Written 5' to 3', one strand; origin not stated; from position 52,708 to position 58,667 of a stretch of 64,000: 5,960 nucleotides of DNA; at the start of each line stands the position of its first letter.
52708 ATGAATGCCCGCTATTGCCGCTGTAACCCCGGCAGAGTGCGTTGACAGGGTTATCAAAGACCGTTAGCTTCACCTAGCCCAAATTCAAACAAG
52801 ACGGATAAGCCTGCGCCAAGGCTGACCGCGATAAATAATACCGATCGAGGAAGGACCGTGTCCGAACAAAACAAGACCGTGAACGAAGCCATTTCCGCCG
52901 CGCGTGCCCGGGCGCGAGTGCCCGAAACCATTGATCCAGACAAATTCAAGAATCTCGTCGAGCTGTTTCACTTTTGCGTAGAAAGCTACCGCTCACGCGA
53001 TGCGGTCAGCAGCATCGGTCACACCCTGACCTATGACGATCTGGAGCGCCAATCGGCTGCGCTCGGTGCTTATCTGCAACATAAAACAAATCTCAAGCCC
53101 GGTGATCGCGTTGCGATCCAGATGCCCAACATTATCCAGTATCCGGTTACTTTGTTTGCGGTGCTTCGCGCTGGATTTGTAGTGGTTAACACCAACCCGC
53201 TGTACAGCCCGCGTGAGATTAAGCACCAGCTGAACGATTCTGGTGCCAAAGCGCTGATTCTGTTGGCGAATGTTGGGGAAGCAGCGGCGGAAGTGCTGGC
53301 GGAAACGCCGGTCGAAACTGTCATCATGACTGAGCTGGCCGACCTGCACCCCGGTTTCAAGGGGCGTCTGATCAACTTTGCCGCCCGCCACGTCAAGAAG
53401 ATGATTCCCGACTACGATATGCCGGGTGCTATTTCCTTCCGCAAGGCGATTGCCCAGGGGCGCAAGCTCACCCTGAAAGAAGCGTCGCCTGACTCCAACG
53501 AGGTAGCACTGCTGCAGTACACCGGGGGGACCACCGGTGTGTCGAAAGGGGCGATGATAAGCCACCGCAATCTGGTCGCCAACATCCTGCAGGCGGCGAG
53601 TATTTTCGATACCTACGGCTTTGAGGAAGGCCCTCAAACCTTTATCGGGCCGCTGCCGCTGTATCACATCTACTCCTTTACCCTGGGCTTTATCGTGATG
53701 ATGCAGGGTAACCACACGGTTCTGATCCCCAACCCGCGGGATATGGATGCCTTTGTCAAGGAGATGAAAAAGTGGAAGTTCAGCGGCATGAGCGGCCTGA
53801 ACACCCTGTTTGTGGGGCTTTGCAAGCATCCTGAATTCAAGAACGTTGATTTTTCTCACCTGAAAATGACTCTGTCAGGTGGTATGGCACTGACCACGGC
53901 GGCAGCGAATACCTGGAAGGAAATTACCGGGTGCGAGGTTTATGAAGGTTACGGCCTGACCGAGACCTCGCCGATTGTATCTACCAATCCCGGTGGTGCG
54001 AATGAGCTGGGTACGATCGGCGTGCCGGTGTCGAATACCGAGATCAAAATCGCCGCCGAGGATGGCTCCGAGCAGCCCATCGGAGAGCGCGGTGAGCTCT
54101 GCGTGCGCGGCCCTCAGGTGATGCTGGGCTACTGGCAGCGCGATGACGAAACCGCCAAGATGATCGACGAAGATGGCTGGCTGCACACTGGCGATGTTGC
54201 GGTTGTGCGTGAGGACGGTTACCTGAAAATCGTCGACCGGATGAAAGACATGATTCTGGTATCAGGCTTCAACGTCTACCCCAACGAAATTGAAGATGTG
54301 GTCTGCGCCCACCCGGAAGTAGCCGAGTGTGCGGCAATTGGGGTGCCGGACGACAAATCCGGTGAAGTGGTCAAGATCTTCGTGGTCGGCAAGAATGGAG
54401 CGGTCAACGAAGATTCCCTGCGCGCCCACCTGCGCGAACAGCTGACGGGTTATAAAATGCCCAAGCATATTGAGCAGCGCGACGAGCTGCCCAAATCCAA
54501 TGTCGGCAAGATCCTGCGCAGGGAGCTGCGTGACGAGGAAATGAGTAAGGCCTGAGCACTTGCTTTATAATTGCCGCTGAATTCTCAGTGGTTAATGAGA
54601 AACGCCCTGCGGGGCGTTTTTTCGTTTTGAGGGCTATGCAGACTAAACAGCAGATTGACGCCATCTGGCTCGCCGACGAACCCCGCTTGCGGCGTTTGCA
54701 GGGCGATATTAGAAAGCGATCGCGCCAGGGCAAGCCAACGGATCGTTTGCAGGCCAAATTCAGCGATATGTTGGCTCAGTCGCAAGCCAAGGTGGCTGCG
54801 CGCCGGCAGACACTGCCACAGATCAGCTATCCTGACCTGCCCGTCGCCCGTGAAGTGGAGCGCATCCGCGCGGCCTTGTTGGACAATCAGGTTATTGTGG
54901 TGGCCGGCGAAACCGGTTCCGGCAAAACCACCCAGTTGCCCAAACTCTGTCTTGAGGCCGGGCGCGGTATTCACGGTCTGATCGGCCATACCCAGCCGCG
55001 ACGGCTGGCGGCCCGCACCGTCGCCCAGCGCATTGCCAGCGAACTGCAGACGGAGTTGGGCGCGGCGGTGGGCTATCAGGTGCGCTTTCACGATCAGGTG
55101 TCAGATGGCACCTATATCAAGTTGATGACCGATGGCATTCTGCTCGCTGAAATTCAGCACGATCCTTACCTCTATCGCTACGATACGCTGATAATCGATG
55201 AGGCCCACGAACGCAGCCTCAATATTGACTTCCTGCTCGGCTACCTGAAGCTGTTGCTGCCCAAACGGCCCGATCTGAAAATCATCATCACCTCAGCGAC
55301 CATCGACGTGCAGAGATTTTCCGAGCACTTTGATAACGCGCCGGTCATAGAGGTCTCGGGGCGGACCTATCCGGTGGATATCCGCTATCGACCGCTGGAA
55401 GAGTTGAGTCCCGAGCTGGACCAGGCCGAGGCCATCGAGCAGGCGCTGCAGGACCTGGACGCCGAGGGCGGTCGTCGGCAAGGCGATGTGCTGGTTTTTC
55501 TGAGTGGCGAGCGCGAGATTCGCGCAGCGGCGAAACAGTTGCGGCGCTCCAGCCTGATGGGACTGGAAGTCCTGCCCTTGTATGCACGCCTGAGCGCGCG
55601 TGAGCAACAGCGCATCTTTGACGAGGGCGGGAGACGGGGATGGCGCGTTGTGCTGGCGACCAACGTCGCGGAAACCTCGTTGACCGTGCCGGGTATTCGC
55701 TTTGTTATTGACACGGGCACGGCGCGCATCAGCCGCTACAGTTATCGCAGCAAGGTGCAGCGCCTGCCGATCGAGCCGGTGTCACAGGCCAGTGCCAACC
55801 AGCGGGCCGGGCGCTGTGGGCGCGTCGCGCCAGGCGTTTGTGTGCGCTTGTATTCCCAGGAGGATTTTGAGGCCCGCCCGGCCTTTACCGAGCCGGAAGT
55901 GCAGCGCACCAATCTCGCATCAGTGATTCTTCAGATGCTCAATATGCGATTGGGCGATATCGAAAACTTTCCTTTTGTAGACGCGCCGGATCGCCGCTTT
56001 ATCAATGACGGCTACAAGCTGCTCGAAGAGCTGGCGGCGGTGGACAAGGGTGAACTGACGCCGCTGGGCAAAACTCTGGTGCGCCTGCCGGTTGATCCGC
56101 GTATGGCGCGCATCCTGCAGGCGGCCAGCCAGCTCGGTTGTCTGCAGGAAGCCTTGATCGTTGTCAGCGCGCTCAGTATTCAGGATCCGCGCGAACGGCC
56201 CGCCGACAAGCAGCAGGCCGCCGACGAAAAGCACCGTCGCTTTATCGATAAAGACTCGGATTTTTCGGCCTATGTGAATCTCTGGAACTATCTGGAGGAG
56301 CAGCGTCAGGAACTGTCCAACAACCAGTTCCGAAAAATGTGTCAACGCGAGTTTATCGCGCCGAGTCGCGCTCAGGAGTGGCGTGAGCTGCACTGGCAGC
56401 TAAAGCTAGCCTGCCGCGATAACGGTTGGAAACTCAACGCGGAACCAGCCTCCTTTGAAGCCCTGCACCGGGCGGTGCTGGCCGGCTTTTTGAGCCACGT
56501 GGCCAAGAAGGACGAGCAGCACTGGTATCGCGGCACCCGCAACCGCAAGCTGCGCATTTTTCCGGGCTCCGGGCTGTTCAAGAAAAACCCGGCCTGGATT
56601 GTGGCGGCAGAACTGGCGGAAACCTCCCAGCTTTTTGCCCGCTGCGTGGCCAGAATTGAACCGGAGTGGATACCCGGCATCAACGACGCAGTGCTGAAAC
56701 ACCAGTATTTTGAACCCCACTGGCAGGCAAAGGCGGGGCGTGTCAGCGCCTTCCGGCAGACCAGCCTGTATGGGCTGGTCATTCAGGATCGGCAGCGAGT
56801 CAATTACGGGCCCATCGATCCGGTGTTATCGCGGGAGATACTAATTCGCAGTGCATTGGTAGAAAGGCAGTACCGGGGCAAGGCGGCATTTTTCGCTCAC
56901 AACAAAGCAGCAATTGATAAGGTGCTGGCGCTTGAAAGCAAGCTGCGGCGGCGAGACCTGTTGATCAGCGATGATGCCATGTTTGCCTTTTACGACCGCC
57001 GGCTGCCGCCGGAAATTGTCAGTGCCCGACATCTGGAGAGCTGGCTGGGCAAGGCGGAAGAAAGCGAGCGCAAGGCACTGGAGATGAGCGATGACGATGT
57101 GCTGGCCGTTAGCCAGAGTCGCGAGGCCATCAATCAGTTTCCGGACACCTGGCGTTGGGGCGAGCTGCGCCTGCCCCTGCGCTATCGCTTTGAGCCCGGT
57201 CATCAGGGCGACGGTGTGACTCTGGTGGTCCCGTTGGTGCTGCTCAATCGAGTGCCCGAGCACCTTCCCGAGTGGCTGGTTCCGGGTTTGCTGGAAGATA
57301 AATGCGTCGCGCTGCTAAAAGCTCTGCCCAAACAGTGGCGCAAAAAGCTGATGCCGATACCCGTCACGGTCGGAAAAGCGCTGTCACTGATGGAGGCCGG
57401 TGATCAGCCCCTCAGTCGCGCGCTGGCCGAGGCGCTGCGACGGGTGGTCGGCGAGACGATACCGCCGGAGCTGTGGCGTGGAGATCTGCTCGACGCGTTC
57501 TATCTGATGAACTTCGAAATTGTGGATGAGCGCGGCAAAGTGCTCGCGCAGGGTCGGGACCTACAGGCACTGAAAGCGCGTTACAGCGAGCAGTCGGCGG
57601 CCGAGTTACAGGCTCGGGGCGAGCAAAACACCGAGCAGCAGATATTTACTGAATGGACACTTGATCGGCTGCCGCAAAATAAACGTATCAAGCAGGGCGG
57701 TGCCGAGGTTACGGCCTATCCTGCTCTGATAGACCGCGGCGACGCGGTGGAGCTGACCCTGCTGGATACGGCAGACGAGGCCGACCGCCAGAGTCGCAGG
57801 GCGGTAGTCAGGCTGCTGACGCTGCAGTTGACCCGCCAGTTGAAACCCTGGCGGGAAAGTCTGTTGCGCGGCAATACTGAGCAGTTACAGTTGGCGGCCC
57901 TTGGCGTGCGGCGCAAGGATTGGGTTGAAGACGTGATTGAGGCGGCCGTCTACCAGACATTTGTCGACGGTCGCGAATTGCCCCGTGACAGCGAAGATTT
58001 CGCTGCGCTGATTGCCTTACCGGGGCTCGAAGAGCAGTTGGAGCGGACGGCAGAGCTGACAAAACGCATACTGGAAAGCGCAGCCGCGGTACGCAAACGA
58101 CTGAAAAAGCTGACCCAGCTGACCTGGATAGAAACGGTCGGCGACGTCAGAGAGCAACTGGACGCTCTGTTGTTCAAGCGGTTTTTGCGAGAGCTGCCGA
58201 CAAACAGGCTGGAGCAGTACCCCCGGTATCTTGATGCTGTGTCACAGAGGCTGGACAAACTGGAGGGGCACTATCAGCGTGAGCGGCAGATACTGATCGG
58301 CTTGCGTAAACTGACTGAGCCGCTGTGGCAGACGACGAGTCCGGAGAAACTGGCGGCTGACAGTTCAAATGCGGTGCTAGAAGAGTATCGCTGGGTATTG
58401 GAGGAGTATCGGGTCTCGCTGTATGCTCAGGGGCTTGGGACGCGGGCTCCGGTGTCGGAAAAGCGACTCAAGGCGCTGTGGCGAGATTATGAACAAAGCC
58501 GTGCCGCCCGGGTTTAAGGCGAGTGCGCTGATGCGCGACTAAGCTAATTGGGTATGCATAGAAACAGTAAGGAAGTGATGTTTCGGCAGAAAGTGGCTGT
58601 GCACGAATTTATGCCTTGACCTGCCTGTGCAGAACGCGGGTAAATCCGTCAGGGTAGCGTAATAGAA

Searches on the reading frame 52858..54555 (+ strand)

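Call 13: search_protein_families(library=pfam, proteins=[window:52858-54555:+], max_evalue=0.0001)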
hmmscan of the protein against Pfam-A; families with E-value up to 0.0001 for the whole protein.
window:52858-54555:+ (565 aa): 2 families
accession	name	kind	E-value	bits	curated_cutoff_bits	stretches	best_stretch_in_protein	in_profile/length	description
PF00501.34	AMP-binding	-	8.8e-93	311.6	29.9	1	42-426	6-384/384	AMP-binding enzyme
PF13193.12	AMP-binding_C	-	1.7e-20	74.1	24.5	1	477-551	1-76/76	AMP-binding enzyme C-terminal domain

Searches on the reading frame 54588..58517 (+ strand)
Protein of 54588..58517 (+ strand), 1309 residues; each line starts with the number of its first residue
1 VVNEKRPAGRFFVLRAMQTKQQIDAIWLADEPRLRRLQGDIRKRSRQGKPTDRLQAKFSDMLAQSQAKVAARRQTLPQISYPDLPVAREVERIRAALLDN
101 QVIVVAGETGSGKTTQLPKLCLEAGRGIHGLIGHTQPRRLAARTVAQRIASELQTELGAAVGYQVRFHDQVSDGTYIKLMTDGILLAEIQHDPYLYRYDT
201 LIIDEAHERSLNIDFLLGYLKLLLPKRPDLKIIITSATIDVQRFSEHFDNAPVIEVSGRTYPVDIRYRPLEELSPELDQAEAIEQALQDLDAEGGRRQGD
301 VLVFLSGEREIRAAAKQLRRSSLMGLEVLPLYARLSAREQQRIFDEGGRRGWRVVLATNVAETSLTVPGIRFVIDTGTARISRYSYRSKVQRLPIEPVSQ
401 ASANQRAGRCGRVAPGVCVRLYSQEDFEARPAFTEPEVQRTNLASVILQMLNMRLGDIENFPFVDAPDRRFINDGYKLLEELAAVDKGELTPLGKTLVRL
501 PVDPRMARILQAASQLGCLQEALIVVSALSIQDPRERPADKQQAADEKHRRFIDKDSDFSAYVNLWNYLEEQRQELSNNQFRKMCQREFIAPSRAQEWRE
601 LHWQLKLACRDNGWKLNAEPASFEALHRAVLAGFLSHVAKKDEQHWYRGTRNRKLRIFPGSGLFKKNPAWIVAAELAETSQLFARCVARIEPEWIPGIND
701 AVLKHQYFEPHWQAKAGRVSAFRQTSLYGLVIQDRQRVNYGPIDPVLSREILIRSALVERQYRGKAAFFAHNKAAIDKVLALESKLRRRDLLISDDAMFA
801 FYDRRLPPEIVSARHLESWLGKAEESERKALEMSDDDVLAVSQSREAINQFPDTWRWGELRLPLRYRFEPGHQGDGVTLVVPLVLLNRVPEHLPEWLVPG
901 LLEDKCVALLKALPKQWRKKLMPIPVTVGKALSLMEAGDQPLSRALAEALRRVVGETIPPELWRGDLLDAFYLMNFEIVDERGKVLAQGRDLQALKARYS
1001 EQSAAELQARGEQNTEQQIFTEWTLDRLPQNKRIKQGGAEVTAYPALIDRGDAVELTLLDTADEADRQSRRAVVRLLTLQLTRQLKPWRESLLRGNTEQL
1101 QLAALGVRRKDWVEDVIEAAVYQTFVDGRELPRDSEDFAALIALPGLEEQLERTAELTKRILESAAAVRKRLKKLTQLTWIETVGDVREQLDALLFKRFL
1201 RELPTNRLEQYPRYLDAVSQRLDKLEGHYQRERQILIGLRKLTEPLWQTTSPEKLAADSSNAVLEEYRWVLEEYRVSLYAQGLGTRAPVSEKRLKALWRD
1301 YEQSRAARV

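Call 14: search_protein_families(library=pfam, proteins=[window:54588-58517:+], max_evalue=0.0001)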
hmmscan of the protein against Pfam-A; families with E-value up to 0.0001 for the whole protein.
window:54588-58517:+ (1309 aa): 7 families
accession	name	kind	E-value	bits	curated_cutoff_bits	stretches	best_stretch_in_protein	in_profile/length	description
PF11898.13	DUF3418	-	2.5e-181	604.8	25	1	715-1299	1-581/582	Domain of unknown function (DUF3418)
PF07717.22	OB_NTP_bind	-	3.3e-15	56.4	29.5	1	626-695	1-76/83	Oligonucleotide/oligosaccharide-binding (OB)-fold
PF00271.37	Helicase_C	-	2.5e-13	50.7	23.5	1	294-413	11-109/110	Helicase conserved C-terminal domain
PF21010.2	HA2_C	-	3.2e-10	40.8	21.3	1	503-559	1-74/77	Helicase associated domain (HA2), ratchet-like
PF00270.35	DEAD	-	5.7e-07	29.9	26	1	95-240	9-161/167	DEAD/DEAH box helicase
PF04408.29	HA2_N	-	6.4e-06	26.5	21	1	477-502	3-29/29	Helicase associated domain (HA2), winged-helix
PF13401.12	AAA_22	-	3.9e-05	24.4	27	0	100-225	5-109/130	AAA domain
